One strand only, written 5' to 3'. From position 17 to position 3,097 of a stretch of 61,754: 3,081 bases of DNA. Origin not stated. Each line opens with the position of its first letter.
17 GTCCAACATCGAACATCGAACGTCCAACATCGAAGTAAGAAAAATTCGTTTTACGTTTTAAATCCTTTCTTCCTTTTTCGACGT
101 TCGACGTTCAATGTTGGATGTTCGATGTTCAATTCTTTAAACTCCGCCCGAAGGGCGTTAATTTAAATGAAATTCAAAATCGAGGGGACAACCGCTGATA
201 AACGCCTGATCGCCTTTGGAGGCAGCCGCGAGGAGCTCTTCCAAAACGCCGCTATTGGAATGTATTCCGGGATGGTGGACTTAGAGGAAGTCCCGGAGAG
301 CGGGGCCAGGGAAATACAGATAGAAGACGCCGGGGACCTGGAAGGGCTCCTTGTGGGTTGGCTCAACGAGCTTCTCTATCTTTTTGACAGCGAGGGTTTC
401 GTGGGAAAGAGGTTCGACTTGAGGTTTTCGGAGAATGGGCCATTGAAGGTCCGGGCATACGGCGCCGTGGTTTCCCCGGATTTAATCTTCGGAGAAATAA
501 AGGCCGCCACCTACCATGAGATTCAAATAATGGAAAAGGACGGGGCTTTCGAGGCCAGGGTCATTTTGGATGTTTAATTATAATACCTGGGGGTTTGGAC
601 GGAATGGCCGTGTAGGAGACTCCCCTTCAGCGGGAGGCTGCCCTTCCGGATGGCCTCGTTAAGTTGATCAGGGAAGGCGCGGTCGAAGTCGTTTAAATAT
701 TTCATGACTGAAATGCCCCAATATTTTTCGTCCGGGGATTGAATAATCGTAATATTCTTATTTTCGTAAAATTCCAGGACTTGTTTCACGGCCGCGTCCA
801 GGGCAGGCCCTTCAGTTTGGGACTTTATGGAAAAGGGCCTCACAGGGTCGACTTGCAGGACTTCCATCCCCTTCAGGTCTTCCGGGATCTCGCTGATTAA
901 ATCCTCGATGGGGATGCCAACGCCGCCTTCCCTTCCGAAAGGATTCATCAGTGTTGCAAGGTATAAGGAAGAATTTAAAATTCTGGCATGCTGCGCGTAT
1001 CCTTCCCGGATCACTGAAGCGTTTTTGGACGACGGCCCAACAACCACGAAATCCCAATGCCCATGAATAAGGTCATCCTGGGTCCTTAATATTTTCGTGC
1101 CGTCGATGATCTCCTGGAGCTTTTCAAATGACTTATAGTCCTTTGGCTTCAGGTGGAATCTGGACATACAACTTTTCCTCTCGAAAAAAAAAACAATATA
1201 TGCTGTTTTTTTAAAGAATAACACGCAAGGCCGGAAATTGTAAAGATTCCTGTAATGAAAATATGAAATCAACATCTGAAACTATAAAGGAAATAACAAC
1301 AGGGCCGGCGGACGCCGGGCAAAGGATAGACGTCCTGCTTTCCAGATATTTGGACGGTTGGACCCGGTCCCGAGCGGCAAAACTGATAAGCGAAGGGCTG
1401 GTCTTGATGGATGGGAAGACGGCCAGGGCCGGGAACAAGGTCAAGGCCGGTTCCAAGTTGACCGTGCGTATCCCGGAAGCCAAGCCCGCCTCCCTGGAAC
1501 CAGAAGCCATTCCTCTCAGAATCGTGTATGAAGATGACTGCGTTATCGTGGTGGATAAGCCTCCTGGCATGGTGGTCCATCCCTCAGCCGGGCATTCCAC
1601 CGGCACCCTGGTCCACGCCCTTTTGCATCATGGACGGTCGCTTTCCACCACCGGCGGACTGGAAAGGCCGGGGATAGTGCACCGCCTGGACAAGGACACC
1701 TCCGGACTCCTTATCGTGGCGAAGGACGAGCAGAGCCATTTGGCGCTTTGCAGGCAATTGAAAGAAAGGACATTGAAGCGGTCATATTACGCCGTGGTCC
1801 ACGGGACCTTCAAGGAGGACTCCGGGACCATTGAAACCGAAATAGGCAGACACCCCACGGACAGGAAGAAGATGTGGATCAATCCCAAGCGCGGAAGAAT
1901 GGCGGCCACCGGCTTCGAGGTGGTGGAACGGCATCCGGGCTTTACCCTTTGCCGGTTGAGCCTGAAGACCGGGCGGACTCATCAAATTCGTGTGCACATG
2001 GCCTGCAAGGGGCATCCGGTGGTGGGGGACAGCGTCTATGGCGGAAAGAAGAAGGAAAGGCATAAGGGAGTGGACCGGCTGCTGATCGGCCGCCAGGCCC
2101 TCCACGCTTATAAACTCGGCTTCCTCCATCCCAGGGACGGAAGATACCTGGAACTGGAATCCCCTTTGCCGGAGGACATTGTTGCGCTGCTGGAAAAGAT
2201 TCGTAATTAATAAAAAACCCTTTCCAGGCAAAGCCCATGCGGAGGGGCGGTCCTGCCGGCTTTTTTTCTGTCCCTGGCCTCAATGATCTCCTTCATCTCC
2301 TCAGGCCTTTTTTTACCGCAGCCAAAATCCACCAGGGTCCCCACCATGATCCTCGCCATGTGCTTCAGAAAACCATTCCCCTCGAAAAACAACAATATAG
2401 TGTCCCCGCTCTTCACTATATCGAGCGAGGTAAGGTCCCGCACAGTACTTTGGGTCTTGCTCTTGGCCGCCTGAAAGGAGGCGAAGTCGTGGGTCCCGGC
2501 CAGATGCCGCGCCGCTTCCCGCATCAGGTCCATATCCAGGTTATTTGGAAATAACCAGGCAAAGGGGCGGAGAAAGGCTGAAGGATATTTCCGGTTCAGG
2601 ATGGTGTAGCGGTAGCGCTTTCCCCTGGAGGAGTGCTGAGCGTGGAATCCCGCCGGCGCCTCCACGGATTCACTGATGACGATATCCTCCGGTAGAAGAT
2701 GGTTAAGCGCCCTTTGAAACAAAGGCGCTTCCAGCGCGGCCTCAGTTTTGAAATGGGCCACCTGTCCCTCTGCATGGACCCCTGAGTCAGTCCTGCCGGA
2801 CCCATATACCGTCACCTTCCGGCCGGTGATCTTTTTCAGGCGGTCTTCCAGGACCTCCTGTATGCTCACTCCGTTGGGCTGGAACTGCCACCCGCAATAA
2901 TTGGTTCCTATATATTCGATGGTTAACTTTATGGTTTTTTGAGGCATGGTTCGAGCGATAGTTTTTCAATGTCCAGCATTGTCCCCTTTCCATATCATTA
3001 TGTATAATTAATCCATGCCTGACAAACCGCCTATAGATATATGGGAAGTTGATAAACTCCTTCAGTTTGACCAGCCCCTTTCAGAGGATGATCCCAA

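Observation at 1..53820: Structure-conserved, sequence-divergent hairpin families sharing one tail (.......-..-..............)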

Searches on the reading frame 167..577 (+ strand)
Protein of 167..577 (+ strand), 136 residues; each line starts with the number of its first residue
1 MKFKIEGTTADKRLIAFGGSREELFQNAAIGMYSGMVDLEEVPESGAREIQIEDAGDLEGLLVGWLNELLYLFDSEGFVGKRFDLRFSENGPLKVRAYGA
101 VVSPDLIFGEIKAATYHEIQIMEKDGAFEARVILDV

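Call 30: search_protein_families(library=pfam, proteins=[window:167-577:+], max_evalue=0.01)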
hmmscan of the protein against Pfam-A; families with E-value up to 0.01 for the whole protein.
window:167-577:+ (136 aa): 1 family
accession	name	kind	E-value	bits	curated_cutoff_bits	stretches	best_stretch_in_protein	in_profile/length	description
PF01951.21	Archease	-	9.9e-33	113.8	25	1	5-136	3-136/136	Archease protein family (MTH1598/TM1083)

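Call 49: find_encoding_contigs(protein=window:167-577:+, flank=10000, max_places=5)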
Protein window:167-577:+ (136 aa): no gene with exactly this product is on record in the collection.

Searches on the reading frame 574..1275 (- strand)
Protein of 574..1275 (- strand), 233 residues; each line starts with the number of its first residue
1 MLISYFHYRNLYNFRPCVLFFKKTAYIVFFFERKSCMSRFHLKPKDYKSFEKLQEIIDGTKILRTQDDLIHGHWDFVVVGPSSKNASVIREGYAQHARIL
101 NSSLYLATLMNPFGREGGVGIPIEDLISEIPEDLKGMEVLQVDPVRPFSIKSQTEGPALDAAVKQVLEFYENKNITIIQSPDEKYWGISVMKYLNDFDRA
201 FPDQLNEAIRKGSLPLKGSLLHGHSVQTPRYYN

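Call 92: search_protein_families(library=pfam, proteins=[window:574-1275:-], max_evalue=0.001)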
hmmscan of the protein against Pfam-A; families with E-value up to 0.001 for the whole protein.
window:574-1275:- (233 aa): 0 families

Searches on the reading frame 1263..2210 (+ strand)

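Call 92: search_protein_families(library=pfam, proteins=[window:1263-2210:+], max_evalue=0.001)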
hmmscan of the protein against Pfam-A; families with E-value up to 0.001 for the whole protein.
window:1263-2210:+ (315 aa): 2 families
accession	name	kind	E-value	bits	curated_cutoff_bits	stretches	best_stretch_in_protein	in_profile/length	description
PF00849.27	PseudoU_synth_2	-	6.6e-34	117.8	26.8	1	94-247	2-151/152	RNA pseudouridylate synthase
PF01479.30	S4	-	7.6e-08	32.4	22.8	1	20-63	1-45/48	S4 domain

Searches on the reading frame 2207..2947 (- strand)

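Call 92: search_protein_families(library=pfam, proteins=[window:2207-2947:-], max_evalue=0.001)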
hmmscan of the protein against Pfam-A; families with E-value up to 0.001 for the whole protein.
window:2207-2947:- (246 aa): 1 family
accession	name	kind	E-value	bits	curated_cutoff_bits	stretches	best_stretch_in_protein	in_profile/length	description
PF01416.25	PseudoU_synth_1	-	3.1e-43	147.1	23.3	2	145-246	1-107/108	tRNA pseudouridine synthase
